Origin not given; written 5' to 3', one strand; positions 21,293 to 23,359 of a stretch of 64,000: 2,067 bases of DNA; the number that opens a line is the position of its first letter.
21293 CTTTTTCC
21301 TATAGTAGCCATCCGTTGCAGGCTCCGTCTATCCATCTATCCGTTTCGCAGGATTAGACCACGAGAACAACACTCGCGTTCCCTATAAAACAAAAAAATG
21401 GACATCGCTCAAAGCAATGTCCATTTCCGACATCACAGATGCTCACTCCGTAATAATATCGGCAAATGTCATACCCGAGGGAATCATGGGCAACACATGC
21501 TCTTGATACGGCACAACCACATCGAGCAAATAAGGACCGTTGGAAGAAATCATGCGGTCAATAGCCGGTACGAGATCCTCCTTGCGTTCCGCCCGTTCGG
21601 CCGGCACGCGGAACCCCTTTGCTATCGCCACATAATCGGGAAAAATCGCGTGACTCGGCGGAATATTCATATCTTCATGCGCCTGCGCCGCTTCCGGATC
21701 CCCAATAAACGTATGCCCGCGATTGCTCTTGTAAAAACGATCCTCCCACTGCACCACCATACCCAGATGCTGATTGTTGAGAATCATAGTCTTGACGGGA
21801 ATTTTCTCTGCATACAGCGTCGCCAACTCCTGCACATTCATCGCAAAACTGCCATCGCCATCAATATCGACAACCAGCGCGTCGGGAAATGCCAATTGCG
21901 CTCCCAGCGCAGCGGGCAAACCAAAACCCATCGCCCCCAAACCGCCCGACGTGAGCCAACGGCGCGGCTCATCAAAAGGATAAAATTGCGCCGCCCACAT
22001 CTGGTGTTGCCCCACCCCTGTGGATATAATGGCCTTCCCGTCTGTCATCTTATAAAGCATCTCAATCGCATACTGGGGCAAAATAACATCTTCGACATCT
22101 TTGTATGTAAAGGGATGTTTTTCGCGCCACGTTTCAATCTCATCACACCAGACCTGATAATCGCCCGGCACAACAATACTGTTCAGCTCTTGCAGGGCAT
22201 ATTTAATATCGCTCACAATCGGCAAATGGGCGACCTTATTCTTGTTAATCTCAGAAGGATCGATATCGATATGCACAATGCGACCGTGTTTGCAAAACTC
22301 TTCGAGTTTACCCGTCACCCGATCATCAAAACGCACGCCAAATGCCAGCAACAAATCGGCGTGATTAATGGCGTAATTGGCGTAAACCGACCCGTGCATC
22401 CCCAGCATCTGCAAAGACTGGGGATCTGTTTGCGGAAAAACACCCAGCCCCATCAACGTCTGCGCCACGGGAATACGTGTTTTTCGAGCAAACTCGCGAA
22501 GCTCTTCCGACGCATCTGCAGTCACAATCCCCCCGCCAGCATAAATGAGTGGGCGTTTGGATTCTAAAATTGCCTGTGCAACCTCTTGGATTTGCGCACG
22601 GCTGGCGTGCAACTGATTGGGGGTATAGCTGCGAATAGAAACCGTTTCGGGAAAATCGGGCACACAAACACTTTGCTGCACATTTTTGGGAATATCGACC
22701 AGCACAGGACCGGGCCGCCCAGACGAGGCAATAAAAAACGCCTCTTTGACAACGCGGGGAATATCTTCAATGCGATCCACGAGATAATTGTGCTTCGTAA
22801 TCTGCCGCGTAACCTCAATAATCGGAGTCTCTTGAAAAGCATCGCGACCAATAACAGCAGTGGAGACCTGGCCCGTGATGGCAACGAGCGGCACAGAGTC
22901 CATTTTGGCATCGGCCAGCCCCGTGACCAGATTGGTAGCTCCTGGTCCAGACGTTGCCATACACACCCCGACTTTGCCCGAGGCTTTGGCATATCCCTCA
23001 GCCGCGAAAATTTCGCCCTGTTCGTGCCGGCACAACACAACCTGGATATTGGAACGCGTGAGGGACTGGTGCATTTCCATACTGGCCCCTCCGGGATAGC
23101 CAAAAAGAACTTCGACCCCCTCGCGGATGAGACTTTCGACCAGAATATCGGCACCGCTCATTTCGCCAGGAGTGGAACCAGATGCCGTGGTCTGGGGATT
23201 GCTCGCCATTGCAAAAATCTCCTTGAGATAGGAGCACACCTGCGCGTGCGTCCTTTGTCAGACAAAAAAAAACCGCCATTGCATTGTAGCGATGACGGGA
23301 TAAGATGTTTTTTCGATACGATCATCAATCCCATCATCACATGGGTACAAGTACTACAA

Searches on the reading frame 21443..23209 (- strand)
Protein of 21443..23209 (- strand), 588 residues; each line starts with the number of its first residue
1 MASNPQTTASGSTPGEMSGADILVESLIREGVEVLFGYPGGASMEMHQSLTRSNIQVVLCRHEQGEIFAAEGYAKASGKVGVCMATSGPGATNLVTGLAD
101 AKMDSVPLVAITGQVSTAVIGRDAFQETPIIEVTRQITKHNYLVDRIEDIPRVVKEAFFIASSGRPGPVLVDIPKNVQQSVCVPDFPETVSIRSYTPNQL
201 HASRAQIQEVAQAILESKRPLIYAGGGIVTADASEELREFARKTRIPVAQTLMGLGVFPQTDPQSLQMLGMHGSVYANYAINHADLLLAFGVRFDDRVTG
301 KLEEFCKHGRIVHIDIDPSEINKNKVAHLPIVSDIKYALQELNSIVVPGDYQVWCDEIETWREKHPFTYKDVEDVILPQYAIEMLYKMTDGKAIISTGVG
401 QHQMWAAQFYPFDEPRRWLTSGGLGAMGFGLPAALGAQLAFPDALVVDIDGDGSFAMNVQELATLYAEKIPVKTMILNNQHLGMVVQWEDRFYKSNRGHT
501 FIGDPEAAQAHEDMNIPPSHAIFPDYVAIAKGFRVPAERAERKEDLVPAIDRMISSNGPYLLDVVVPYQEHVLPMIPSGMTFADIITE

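Call 8: search_protein_families(library=pfam, proteins=[window:21443-23209:-])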
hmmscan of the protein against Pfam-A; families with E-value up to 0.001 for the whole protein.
window:21443-23209:- (588 aa): 3 families
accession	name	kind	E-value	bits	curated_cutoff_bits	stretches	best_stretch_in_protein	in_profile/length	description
PF00205.28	TPP_enzyme_M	-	1.9e-50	170.6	30.4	1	207-342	1-137/137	Thiamine pyrophosphate enzyme, central domain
PF02775.26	TPP_enzyme_C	-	4.2e-47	160.2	21.9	1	398-564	1-151/151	Thiamine pyrophosphate enzyme, C-terminal TPP binding domain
PF02776.23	TPP_enzyme_N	-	6.2e-37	126.4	26.8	1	17-127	1-113/119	Thiamine pyrophosphate enzyme, N-terminal TPP binding domain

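Call 9: search_protein_families(library=ncbifam, proteins=[window:21443-23209:-])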
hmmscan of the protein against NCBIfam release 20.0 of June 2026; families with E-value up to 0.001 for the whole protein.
window:21443-23209:- (588 aa): 54 families (the best 25 are shown)
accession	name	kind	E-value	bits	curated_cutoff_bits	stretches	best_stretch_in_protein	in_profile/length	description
TIGR00118.1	acolac_lg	equivalog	3.8e-219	728.8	538.35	1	17-587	1-555/557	biosynthetic-type acetolactate synthase large subunit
NF004710.0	PRK06048.1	equivalog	3.8e-211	702.4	976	1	16-587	7-558/561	acetolactate synthase large subunit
NF005228.0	PRK06725.1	equivalog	8.3e-206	684.6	991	1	5-586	4-565/571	acetolactate synthase large subunit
NF006319.0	PRK08527.1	equivalog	3.8e-200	666.1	905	1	16-586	3-558/565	acetolactate synthase large subunit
NF005824.0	PRK07710.1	equivalog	6.1e-200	665.3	976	1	7-581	7-563/573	acetolactate synthase large subunit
NF005860.0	PRK07789.1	equivalog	2.3e-198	660.4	881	1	7-585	24-597/615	acetolactate synthase large subunit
NF006524.0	PRK08978.1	equivalog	3.5e-196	652.7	738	1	17-586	1-544/548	acetolactate synthase 2 catalytic subunit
NF005651.0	PRK07418.1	subfamily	3.4e-192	639.9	942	1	8-586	10-579/617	acetolactate synthase large subunit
NF006581.0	PRK09107.1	equivalog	1.7e-189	631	974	1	13-586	7-573/595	acetolactate synthase 3 large subunit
NF004919.0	PRK06276.1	equivalog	7.5e-184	612.3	866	1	17-587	1-558/582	acetolactate synthase large subunit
NF006016.1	PRK08155.1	equivalog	1.3e-179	598.2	870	1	17-587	3-553/554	acetolactate synthase large subunit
NF005058.0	PRK06466.1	equivalog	8.4e-177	589.1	951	1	17-582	4-563/574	acetolactate synthase 3 large subunit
NF005409.0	PRK06965.1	equivalog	1.1e-174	582.1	1035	1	9-585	13-580/587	acetolactate synthase 3 catalytic subunit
NF006525.0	PRK08979.1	equivalog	3.2e-171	570.6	1084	1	17-505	4-502/572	acetolactate synthase 3 large subunit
NF005584.0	PRK07282.1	equivalog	3.7e-169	563.9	970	1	17-585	10-559/566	acetolactate synthase large subunit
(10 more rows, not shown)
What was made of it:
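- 21443..23209 (-): ilvB, biosynthetic-type acetolactate synthase large subunit, 588 aa. Shine-Dalgarno AAGGAG at 23224-23219. This is the regulated gene. Calls 8, 9 (TIGR00118, 728.8 bits, cutoff 538.35).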

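Call 10: find_related_loci(query=window:21443-23209:-, collection=genome_contigs, flank=4000)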
Query window:21443-23209:- (588 aa) in genome_contigs; peptide patterns used: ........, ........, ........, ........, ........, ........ (x = any residue, [..] = any of these).
600 stretches matched a pattern (row limit reached: there are more); 599 encode a relative of the query (tblastn E <= 1e-3); the best 80 are kept; 80 distinct loci.
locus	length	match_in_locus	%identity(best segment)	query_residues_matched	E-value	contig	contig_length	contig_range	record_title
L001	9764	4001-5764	98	1-588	0e+0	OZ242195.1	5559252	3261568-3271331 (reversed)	MAG: Candidatus Latescibacterota bacterium isolate a57e98d2-c2a9-4833-8eaa-f85fbefd33d8 genome assembly, chromosome: 1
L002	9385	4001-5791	59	1-588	0e+0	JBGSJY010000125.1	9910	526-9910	MAG: Pirellulales bacterium isolate JTS-AC168 k141_3130020, whole genome shotgun sequence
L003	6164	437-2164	61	17-588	0e+0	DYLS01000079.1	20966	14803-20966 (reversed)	MAG TPA_asm: Blastopirellula marina isolate SulCav_AS07-7_2_60_60 SulCav_AS07_7_2489_length_20966_cov_29_278896, whole g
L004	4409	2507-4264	62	6-586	0e+0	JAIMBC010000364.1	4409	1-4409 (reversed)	MAG: Pirellulales bacterium isolate HOT.MB2.34 Contig366, whole genome shotgun sequence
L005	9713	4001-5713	60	16-588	0e+0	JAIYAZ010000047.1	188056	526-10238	MAG: Verrucomicrobiaceae bacterium isolate E1_MAG_00022 pond_E1_MAG_00022_000000000055, whole genome shotgun sequence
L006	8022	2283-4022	59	16-588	0e+0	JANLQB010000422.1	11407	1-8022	MAG: Verrucomicrobiota bacterium isolate OTE_38_metabat_259 OTE_38_k141_1639963, whole genome shotgun sequence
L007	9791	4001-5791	58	1-586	0e+0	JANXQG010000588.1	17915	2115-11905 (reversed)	MAG: Planctomycetota bacterium isolate GL140_4_concoct_346_sub GL140_4_k141_782479, whole genome shotgun sequence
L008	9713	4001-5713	60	17-588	0e+0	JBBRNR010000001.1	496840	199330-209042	MAG: Chthoniobacterales bacterium isolate La1_metabat2.183 LA1C_B2.183_k141_2147430L_496840_cov_83.8645, whole genome sh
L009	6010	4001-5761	59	1-586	0e+0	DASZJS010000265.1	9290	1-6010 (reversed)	MAG TPA_asm: Gemmata sp. isolate SMAG_U6635 k141_5311845, whole genome shotgun sequence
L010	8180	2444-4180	59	17-588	0e+0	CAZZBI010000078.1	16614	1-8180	MAG TPA_asm: uncultured Pirellulaceae bacterium isolate binchicken_co311_229 genome assembly, contig: NODE_5879_length_1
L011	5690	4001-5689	62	18-577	0e+0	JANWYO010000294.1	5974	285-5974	MAG: Gemmataceae bacterium isolate SKYG72 k141_204184, whole genome shotgun sequence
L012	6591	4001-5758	59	3-586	0e+0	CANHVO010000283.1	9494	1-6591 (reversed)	MAG: Planctomycetaceae bacterium isolate RE-27jun17-92 genome assembly, contig: RE-27jun17-C6741, whole genome shotgun s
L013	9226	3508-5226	59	17-586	0e+0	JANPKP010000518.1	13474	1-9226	MAG: Gemmataceae bacterium isolate VAR_61_metabat_220 VAR_61_k141_3019343, whole genome shotgun sequence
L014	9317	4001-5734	58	17-586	0e+0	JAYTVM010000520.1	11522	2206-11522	MAG: Pirellula sp. isolate GFS_5689 GFS_5689_519, whole genome shotgun sequence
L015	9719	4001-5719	58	17-586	0e+0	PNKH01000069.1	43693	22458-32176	MAG: Isosphaera sp. isolate PR.3.33 PR_1000289_43693, whole genome shotgun sequence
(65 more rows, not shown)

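Call 16: find_related_loci(query=window:21443-23209:-, collection=metagenome_contigs, flank=1500)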
Query window:21443-23209:- (588 aa) in metagenome_contigs; peptide patterns used: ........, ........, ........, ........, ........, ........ (x = any residue, [..] = any of these).
600 stretches matched a pattern (row limit reached: there are more); 599 encode a relative of the query (tblastn E <= 1e-3); the best 80 are kept; 80 distinct loci.
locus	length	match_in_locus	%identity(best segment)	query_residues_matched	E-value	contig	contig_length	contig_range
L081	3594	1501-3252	60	2-588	0e+0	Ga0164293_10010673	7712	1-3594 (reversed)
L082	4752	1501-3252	59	6-586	0e+0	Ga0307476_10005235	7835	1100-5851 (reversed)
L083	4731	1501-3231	61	18-587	0e+0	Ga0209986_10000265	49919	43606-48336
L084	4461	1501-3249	61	12-588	0e+0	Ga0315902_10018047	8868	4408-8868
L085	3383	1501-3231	61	18-588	0e+0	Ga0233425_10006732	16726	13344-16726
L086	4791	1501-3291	57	17-588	0e+0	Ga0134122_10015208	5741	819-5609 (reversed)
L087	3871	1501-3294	58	17-586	0e+0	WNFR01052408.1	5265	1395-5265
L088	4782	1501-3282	59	4-588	0e+0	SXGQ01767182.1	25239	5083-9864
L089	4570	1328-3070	60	17-588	0e+0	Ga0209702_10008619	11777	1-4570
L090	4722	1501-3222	58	16-588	0e+0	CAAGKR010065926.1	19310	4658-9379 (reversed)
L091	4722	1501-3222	57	16-588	0e+0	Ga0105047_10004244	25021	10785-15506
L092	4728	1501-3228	57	16-586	0e+0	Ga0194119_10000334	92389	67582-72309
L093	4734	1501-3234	56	4-588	0e+0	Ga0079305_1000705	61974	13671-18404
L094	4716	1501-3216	56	16-586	0e+0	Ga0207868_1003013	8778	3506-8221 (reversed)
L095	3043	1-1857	54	2-586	0e+0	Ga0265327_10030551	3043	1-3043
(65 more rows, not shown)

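Call 17: find_homologous_proteins(query=window:21443-23209:-, max_evalue=1e-100)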
Query window:21443-23209:- (588 aa): 7998 proteins with E <= 1e-100 among 8000 candidates; the best 120 are listed.
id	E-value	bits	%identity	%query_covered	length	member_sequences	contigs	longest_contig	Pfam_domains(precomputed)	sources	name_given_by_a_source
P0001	0.0e+0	1305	97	100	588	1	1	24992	PF02775.27,PF02776.24,PF00205.29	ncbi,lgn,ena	-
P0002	0.0e+0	1251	93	100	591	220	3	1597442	PF02775.27,PF02776.24,PF00205.29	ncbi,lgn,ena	-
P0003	0.0e+0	1163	84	100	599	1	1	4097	PF02775.27,PF02776.24,PF00205.29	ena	-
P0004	0.0e+0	1149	85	100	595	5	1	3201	PF02775.27,PF02776.24,PF00205.29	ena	-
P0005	0.0e+0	1064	80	97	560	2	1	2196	PF02775.27,PF02776.24,PF00205.29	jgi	jgi:acetolactate synthase-1/2/3 large subunit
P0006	0.0e+0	1058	79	97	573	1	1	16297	PF02775.27,PF02776.24,PF00205.29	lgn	-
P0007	0.0e+0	1057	79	97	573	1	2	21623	PF02775.27,PF02776.24,PF00205.29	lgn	-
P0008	0.0e+0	1055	79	97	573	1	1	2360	PF02775.27,PF02776.24,PF00205.29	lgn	-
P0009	0.0e+0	1055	79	97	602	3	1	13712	PF02775.27,PF02776.24,PF00205.29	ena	-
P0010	0.0e+0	1053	79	97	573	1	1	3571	PF02775.27,PF02776.24,PF00205.29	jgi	-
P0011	0.0e+0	1049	77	98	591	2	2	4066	PF02775.27,PF02776.24,PF00205.29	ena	-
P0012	0.0e+0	1047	78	99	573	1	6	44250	PF02775.27,PF02776.24,PF00205.29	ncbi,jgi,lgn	jgi:acetolactate synthase-1/2/3 large subunit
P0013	0.0e+0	1047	76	98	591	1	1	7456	PF02775.27,PF02776.24,PF00205.29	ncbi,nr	ncbi:MAG: biosynthetic-type acetolactate synthase large subunit [Candidatus Latescibacterota bacteri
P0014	0.0e+0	1043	78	98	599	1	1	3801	PF02775.27,PF02776.24,PF00205.29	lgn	-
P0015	0.0e+0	1041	77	97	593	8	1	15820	PF02775.27,PF02776.24,PF00205.29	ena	-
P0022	0.0e+0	1035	76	97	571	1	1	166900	PF02775.27,PF02776.24,PF00205.29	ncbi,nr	ncbi:MAG: acetolactate synthase, large subunit, biosynthetic type [Gemmatimonadetes bacterium]|nr:ac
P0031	0.0e+0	1010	74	100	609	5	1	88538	PF02775.27,PF02776.24,PF00205.29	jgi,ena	jgi:acetolactate synthase I/II/III large subunit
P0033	2.6e-295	999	76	97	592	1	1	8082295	PF02775.27,PF02776.24,PF00205.29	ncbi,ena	-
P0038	3.1e-292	988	76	97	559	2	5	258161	PF02775.27,PF02776.24,PF00205.29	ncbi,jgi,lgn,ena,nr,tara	ncbi:MAG TPA: biosynthetic-type acetolactate synthase large subunit [Candidatus Latescibacteria bact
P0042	5.0e-290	981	71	100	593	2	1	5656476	PF02775.27,PF02776.24,PF00205.29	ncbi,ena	-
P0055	1.0e-269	914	69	97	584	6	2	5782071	PF02775.27,PF02776.24,PF00205.29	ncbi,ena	-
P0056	2.3e-269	913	69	97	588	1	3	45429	PF02775.27,PF02776.24,PF00205.29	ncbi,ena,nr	ncbi:MAG: biosynthetic-type acetolactate synthase large subunit [Candidatus Latescibacteria bacteriu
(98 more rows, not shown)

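Call 18: find_encoding_contigs(protein=P0002, flank=3000, max_places=2)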
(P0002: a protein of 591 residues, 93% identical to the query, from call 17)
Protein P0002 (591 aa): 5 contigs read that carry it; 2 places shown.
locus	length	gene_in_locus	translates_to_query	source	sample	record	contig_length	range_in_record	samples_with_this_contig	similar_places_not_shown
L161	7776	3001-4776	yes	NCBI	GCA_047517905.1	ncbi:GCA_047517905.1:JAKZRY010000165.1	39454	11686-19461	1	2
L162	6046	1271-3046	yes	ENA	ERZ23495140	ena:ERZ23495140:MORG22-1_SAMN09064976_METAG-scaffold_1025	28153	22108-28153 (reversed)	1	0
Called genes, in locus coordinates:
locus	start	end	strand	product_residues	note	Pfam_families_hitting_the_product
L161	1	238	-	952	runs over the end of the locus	PF13620:CarboxypepD_reg, PF13715:CarbopepD_reg_2, PF07715:Plug, PF00593:TonB_dep_Rec_b-barrel, PF14905:OMP_b-brl_3 (faint)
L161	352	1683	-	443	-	PF00860:Xan_ur_permease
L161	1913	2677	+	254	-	PF02151:UVR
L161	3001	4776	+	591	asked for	PF02776:TPP_enzyme_N, PF00205:TPP_enzyme_M, PF02775:TPP_enzyme_C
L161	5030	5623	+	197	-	PF07638:Sigma70_ECF, PF04542:Sigma70_r2, PF08281:Sigma70_r4_2, PF04545:Sigma70_r4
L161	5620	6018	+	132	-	-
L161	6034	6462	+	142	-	PF13801:Metal_resist (weak), PF16231:DUF4890 (faint)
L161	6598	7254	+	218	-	PF13801:Metal_resist, PF07813:LTXXQ (weak)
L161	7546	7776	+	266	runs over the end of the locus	PF11249:DUF3047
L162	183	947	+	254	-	-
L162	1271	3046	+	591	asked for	PF02776:TPP_enzyme_N, PF00205:TPP_enzyme_M, PF02775:TPP_enzyme_C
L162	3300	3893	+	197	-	PF07638:Sigma70_ECF, PF04542:Sigma70_r2, PF08281:Sigma70_r4_2, PF04545:Sigma70_r4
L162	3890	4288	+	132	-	-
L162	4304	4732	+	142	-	PF13801:Metal_resist (weak), PF16231:DUF4890 (faint)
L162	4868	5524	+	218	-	PF13801:Metal_resist, PF07813:LTXXQ (weak)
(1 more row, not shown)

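Call 19: find_encoding_contigs(protein=P0003, flank=3000, max_places=1)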
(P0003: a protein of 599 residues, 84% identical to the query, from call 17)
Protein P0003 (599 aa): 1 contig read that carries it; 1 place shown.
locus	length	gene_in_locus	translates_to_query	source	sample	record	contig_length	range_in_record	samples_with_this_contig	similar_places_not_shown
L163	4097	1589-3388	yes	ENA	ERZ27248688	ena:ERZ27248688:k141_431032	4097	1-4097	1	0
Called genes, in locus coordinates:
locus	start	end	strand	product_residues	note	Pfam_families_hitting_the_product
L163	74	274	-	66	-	PF03825:Nuc_H_symport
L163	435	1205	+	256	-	PF02151:UVR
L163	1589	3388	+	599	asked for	PF02776:TPP_enzyme_N, PF00205:TPP_enzyme_M, PF02775:TPP_enzyme_C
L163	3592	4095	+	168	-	?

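Call 20: find_encoding_contigs(protein=P0004, flank=3000, max_places=1)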
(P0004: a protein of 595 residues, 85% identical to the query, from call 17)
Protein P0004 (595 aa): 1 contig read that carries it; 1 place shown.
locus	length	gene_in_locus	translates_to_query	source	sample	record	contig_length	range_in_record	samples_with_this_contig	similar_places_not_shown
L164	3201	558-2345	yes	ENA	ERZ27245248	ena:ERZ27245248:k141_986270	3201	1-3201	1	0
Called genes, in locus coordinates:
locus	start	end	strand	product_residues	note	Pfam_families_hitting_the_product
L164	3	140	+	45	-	?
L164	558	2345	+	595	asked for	PF02776:TPP_enzyme_N, PF00205:TPP_enzyme_M, PF02775:TPP_enzyme_C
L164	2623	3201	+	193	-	?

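Call 21: find_encoding_contigs(protein=P0007, flank=3000, max_places=1)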
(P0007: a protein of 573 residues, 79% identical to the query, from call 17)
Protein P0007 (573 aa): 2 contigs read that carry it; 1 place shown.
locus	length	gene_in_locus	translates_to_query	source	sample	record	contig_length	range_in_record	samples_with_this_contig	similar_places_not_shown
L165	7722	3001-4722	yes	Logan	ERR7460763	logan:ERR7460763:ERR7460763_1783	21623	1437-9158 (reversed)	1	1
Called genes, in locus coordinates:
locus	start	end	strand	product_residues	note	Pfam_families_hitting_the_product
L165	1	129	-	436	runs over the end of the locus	PF00860:Xan_ur_permease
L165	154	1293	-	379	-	PF04389:Peptidase_M28, PF01546:Peptidase_M20 (weak)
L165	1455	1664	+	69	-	-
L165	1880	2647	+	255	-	PF02151:UVR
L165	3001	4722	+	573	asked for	PF02776:TPP_enzyme_N, PF00205:TPP_enzyme_M, PF02775:TPP_enzyme_C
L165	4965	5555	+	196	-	PF07638:Sigma70_ECF, PF04542:Sigma70_r2, PF08281:Sigma70_r4_2, PF04545:Sigma70_r4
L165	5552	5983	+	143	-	-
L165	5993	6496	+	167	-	PF07813:LTXXQ (faint), PF16231:DUF4890 (weak)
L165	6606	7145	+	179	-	PF13801:Metal_resist, PF16231:DUF4890 (weak), PF07813:LTXXQ (weak)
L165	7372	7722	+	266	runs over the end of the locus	PF11249:DUF3047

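Call 24: find_encoding_contigs(protein=P0012, flank=3000, max_places=1)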
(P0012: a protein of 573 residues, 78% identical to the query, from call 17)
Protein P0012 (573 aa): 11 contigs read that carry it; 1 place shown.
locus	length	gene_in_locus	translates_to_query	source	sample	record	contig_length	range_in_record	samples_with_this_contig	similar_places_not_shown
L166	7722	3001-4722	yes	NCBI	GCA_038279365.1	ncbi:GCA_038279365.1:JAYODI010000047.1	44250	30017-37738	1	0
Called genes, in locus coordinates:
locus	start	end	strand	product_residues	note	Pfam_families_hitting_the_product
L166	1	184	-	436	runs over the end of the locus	PF00860:Xan_ur_permease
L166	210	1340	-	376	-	PF04389:Peptidase_M28, PF01546:Peptidase_M20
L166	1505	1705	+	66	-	-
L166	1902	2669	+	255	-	PF02151:UVR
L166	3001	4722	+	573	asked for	PF02776:TPP_enzyme_N, PF00205:TPP_enzyme_M, PF02775:TPP_enzyme_C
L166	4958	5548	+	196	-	PF07638:Sigma70_ECF, PF04542:Sigma70_r2, PF08281:Sigma70_r4_2, PF04545:Sigma70_r4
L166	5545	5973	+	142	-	-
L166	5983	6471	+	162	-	-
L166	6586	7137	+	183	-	PF13801:Metal_resist, PF16231:DUF4890 (weak), PF07813:LTXXQ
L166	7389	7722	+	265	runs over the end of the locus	PF11249:DUF3047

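Call 25: find_encoding_contigs(protein=P0022, flank=3000, max_places=1)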
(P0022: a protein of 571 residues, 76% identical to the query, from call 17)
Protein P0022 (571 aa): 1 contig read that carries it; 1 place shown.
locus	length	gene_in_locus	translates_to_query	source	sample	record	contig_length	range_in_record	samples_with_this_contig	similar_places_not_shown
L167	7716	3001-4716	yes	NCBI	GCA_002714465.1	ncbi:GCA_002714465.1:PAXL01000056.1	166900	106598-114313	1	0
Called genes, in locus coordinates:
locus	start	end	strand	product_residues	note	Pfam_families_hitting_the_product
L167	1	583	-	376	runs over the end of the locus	PF04389:Peptidase_M28, PF01546:Peptidase_M20 (weak)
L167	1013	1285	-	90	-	PF03825:Nuc_H_symport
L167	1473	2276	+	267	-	PF02151:UVR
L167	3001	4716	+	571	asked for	PF02776:TPP_enzyme_N, PF00205:TPP_enzyme_M, PF02775:TPP_enzyme_C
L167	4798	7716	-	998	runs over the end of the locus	-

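Call 26: find_encoding_contigs(protein=P0033, flank=3000, max_places=1)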
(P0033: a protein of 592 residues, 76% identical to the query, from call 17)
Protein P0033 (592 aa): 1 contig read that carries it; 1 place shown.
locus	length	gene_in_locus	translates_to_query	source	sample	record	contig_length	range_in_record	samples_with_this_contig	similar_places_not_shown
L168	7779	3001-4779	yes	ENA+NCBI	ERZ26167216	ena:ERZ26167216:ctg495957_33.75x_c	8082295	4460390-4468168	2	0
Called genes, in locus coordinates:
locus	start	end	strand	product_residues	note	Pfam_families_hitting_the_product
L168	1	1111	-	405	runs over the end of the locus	PF04389:Peptidase_M28, PF01546:Peptidase_M20 (weak)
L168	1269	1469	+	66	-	-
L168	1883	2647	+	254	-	PF02151:UVR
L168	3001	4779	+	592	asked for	PF02776:TPP_enzyme_N, PF00205:TPP_enzyme_M, PF02775:TPP_enzyme_C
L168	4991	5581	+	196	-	PF07638:Sigma70_ECF, PF04542:Sigma70_r2, PF08281:Sigma70_r4_2, PF04545:Sigma70_r4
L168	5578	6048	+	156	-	PF13490:zf-HC2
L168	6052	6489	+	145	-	PF07813:LTXXQ (faint)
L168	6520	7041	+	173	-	PF13801:Metal_resist, PF16231:DUF4890 (weak)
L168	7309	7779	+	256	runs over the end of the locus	PF16231:DUF4890, PF07813:LTXXQ (weak)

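Call 27: find_encoding_contigs(protein=P0038, flank=3000, max_places=1)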
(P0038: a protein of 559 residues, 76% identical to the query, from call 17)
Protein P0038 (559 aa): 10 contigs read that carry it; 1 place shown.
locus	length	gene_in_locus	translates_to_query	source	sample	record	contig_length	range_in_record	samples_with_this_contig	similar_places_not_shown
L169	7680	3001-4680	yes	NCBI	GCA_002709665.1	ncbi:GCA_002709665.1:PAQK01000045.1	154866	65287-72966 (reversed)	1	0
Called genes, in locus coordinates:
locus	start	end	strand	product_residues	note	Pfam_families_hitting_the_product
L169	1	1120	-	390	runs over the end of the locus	PF04389:Peptidase_M28, PF01546:Peptidase_M20 (weak)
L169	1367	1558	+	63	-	-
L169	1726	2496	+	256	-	PF02151:UVR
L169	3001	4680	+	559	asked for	PF02776:TPP_enzyme_N, PF00205:TPP_enzyme_M, PF02775:TPP_enzyme_C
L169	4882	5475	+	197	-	PF07638:Sigma70_ECF, PF04542:Sigma70_r2, PF08281:Sigma70_r4_2, PF04545:Sigma70_r4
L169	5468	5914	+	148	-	-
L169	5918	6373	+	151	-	PF13801:Metal_resist (faint), PF07813:LTXXQ (faint)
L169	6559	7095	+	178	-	PF13801:Metal_resist, PF07813:LTXXQ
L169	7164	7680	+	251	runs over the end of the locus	PF07813:LTXXQ (faint), PF16231:DUF4890 (faint)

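Call 28: find_encoding_contigs(protein=P0042, flank=3000, max_places=1)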
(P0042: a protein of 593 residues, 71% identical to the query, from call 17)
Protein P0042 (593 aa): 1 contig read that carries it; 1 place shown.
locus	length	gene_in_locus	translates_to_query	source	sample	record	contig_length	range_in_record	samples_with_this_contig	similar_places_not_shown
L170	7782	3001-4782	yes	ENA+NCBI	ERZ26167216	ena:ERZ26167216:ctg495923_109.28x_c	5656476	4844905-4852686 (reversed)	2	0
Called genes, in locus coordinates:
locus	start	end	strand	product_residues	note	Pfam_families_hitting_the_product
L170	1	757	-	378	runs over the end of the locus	PF04371:PAD_porph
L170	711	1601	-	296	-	PF00795:CN_hydrolase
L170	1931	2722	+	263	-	PF02151:UVR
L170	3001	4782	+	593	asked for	PF02776:TPP_enzyme_N, PF00205:TPP_enzyme_M, PF02775:TPP_enzyme_C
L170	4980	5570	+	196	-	PF07638:Sigma70_ECF, PF04542:Sigma70_r2, PF08281:Sigma70_r4_2, PF04545:Sigma70_r4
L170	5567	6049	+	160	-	PF13490:zf-HC2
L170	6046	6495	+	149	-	PF07813:LTXXQ (faint)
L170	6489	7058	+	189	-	PF13801:Metal_resist, PF07813:LTXXQ, PF16231:DUF4890 (weak)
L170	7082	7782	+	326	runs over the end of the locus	PF16231:DUF4890 (faint), PF07813:LTXXQ (faint)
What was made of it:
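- The arrangement UVR-motif gene / leader / ilvB / ECF sigma is kept in most Latescibacterota relatives found through the ilvB protein (calls 10, 17-21, 24-28).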

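Call 29: find_encoding_contigs(protein=P0055, flank=3000, max_places=1)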
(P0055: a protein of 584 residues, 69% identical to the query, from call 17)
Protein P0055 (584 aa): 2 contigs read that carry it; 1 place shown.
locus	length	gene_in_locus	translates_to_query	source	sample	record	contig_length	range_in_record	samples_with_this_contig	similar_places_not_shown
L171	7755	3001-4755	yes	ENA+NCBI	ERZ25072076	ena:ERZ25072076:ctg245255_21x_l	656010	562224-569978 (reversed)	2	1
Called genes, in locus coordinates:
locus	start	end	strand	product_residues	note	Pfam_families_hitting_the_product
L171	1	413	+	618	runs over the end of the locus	PF02310:B12-binding, PF04055:Radical_SAM, PF13282:DUF4070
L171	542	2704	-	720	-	PF23139:OB_YrrC, PF14520:HHH_5 (weak), PF14490:HHH_RecD2, PF13086:AAA_11 (faint), PF13245:AAA_19, PF13604:AAA_30, PF18335:SH3_13, PF13538:UvrD_C_2, +2 more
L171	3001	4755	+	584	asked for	PF02776:TPP_enzyme_N, PF00205:TPP_enzyme_M, PF02775:TPP_enzyme_C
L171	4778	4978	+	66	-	PF01165:Ribosomal_S21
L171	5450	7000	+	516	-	-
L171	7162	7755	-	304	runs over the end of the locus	PF01261:AP_endonuc_2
